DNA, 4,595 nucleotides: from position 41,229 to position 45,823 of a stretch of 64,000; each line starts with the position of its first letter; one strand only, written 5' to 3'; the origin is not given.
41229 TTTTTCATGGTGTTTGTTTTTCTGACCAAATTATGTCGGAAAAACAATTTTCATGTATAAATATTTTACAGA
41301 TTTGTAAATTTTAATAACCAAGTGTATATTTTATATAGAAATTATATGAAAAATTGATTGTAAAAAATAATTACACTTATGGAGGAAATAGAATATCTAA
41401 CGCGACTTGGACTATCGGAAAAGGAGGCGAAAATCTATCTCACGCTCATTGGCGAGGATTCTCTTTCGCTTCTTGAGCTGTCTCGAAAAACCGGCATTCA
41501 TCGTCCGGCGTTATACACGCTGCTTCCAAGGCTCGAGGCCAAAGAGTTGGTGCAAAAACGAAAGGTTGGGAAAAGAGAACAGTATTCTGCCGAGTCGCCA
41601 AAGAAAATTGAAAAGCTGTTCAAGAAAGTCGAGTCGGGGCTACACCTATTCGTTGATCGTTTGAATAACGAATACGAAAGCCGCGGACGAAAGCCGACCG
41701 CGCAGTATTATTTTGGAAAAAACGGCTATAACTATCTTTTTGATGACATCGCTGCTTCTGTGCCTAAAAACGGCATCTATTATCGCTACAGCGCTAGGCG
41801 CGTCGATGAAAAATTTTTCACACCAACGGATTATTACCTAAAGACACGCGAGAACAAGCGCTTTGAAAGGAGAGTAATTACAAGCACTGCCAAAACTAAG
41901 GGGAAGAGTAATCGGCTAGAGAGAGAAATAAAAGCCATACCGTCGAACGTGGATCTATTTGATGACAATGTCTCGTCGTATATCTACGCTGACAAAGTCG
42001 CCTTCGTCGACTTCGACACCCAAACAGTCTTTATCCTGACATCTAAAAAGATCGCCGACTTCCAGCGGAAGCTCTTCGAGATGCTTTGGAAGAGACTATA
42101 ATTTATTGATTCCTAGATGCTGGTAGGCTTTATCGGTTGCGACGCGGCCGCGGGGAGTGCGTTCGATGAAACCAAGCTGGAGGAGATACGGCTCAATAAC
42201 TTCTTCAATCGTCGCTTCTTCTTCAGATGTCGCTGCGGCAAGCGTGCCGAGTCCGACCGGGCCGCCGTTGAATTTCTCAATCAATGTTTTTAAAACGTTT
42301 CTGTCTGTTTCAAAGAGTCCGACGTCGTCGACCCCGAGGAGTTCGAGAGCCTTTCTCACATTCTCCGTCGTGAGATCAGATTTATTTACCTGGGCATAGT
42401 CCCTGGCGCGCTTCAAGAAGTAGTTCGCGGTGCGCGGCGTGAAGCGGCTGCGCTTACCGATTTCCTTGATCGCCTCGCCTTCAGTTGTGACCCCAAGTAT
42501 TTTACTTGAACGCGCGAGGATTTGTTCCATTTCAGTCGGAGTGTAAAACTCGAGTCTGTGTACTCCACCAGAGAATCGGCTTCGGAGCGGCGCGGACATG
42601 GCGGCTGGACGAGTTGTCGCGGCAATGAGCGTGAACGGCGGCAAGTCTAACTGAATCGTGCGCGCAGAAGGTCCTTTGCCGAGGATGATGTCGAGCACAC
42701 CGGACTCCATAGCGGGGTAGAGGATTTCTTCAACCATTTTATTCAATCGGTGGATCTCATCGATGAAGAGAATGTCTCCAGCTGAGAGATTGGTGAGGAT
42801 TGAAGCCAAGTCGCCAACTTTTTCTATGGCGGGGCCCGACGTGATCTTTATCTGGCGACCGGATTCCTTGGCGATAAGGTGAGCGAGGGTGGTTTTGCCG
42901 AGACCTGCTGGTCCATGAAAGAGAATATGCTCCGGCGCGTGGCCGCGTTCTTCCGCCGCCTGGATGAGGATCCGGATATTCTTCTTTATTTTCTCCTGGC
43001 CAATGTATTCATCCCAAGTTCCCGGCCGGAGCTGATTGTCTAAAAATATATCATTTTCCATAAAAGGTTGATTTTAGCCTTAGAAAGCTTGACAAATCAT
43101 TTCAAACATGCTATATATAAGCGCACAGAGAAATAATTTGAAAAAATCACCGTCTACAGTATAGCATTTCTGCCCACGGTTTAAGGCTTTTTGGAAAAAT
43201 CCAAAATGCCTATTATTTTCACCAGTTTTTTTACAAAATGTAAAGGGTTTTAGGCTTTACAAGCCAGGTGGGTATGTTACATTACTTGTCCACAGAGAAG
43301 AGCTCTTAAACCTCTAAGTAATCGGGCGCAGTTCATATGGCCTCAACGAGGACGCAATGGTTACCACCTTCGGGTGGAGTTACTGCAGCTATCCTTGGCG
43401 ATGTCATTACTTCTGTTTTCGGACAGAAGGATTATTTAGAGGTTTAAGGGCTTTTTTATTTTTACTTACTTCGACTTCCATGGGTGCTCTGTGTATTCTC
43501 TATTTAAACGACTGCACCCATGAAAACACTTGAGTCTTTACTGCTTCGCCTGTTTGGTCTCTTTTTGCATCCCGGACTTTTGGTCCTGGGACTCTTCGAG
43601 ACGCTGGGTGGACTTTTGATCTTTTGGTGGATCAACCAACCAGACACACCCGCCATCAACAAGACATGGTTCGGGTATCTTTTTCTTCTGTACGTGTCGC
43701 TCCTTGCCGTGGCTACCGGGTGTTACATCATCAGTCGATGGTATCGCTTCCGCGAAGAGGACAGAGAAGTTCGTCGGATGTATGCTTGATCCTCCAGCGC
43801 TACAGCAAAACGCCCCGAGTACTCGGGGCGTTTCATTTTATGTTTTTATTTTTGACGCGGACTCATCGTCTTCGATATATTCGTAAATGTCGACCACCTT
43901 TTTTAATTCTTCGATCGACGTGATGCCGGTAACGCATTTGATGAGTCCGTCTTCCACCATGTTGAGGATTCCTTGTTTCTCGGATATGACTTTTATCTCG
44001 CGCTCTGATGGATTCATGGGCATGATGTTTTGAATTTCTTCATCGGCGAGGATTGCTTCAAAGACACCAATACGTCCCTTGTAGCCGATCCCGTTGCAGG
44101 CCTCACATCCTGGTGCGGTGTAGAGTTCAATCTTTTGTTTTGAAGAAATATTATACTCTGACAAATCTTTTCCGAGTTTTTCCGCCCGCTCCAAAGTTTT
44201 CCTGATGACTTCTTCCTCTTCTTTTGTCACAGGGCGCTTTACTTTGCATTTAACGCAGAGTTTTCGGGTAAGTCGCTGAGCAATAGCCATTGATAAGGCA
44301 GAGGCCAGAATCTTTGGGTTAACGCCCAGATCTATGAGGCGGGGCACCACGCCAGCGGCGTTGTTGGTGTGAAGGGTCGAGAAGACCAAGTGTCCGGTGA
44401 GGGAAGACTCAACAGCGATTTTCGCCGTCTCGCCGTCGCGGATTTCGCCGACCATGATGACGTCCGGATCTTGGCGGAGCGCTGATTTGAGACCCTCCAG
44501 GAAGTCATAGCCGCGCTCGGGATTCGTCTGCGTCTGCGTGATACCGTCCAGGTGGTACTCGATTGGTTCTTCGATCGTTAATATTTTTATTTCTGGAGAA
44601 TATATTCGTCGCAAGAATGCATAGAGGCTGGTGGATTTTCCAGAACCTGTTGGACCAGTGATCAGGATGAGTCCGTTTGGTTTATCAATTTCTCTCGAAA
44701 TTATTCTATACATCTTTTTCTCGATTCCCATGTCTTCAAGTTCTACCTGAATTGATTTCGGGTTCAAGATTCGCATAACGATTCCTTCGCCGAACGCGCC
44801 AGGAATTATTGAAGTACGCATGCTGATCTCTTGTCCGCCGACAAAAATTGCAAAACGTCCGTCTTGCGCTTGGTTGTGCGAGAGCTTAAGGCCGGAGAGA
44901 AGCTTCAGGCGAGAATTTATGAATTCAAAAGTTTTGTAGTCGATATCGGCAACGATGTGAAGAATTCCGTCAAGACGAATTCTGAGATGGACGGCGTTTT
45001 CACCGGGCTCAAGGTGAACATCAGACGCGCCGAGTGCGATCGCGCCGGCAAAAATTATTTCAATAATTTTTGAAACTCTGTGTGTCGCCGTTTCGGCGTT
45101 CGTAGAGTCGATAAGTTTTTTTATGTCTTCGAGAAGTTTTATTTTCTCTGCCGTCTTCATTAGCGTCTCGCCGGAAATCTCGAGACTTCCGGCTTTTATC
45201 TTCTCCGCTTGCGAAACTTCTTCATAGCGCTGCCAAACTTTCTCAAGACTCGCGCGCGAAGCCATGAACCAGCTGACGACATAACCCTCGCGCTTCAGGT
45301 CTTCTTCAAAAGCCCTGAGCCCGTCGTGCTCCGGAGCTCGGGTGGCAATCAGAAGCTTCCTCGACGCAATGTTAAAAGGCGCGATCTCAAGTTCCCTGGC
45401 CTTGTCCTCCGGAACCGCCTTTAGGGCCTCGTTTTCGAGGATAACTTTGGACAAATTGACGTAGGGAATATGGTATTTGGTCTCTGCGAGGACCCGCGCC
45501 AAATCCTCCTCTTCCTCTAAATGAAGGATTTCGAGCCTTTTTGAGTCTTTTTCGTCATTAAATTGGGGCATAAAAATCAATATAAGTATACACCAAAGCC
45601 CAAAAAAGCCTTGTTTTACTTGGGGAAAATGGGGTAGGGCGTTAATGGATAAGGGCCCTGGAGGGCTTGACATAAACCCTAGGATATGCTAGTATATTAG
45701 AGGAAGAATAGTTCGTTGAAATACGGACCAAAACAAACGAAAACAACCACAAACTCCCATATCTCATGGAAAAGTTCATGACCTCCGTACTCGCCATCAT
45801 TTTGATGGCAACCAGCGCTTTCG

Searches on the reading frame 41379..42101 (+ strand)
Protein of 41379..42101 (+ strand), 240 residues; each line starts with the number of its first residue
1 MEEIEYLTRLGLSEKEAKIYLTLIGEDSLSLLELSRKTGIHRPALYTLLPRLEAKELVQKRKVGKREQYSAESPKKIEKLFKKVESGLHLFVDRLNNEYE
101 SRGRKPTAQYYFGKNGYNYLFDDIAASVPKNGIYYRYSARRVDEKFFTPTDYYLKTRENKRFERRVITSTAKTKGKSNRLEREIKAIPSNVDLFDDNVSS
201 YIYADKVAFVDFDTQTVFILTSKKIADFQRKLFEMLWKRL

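Call 83: search_protein_families(library=pfam, proteins=[window:41379-42101:+], max_evalue=0.001)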
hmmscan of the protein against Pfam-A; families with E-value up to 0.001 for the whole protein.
window:41379-42101:+ (240 aa): 1 family
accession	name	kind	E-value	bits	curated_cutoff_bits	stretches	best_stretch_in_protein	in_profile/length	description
PF01978.25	TrmB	-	5e-12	45.9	25.6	1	7-74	1-67/68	Sugar-specific transcriptional regulator TrmB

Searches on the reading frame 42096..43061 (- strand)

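Call 83: search_protein_families(library=pfam, proteins=[window:42096-43061:-], max_evalue=0.001)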
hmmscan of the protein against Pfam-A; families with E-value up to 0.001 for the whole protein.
window:42096-43061:- (321 aa): 13 families
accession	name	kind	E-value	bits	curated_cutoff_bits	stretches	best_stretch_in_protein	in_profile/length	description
PF05496.18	RuvB_N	-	6.8e-69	231.1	27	1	11-164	1-154/159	Holliday junction DNA helicase RuvB P-loop domain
PF05491.19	RuvB_C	-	8e-27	93.4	24.7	1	247-316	2-71/72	RuvB C-terminal winged helix domain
PF17864.7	AAA_lid_4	-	9.9e-21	73.7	27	1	173-245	1-74/74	RuvB AAA lid domain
PF00004.35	AAA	-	9.3e-18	65.4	21.2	1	46-164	1-124/131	ATPase family associated with various cellular activities (AAA)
PF07728.20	AAA_5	-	2.5e-08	34.5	22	1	45-163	1-139/139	AAA domain (dynein-related subfamily)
PF06068.19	TIP49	-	5.4e-06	26.2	23.8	1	17-74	24-81/347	TIP49 P-loop domain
PF00158.32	Sigma54_activat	-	3.7e-05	23.9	20.2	0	27-70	6-49/168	Sigma-54 interaction domain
PF00308.24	Bac_DnaA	-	9.5e-05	23.1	23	0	33-67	24-58/162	Bacterial DnaA ATPAse domain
PF13173.12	AAA_14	-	0.00013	22.4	27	1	46-119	5-87/129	AAA domain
PF13191.12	AAA_16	-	0.00022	22.2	32.6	0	35-75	15-57/167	AAA ATPase domain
PF14532.12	Sigma54_activ_2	-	0.00037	21.2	25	1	39-113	19-88/138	Sigma-54 interaction domain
PF01078.27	Mg_chelatase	-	0.00046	20.1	20.3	0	20-63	6-42/207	Magnesium chelatase, subunit ChlI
PF00931.28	NB-ARC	-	0.00058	19.6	23.5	0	41-66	16-41/248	NB-ARC domain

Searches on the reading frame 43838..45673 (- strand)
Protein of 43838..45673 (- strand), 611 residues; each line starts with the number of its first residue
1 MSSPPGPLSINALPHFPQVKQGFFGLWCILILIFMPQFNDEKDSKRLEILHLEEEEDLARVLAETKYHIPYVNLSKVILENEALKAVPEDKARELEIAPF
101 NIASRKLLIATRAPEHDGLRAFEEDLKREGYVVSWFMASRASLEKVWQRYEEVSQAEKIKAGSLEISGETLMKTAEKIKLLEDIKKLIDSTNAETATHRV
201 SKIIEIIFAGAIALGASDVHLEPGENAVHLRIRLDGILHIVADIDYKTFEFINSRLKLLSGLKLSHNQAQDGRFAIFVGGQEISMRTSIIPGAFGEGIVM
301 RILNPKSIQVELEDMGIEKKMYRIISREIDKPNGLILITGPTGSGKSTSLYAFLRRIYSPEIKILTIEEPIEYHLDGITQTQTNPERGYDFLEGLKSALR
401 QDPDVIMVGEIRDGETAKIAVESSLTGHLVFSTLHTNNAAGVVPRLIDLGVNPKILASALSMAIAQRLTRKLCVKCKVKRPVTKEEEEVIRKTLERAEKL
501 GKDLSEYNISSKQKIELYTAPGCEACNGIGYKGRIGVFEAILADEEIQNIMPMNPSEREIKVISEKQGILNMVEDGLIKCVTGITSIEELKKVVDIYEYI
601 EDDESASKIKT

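Call 84: search_protein_families(library=pfam, proteins=[window:43838-45673:-], max_evalue=0.001)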
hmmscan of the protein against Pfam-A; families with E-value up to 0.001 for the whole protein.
window:43838-45673:- (611 aa): 4 families
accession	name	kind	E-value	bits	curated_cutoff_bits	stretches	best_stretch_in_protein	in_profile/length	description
PF00437.27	T2SSE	-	1.2e-108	363.6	24.9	1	198-591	6-369/370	Type II/IV secretion system protein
PF25199.1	nSTAND_NTPase5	-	0.00011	22.5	34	1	319-378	26-87/145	Novel STAND NTPase 5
PF05157.20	MshEN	-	0.00014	22.3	23.1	1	67-152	1-85/90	MshEN domain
PF13555.12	AAA_29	-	0.00069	19.7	27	0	332-353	21-42/61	P-loop containing region of AAA domain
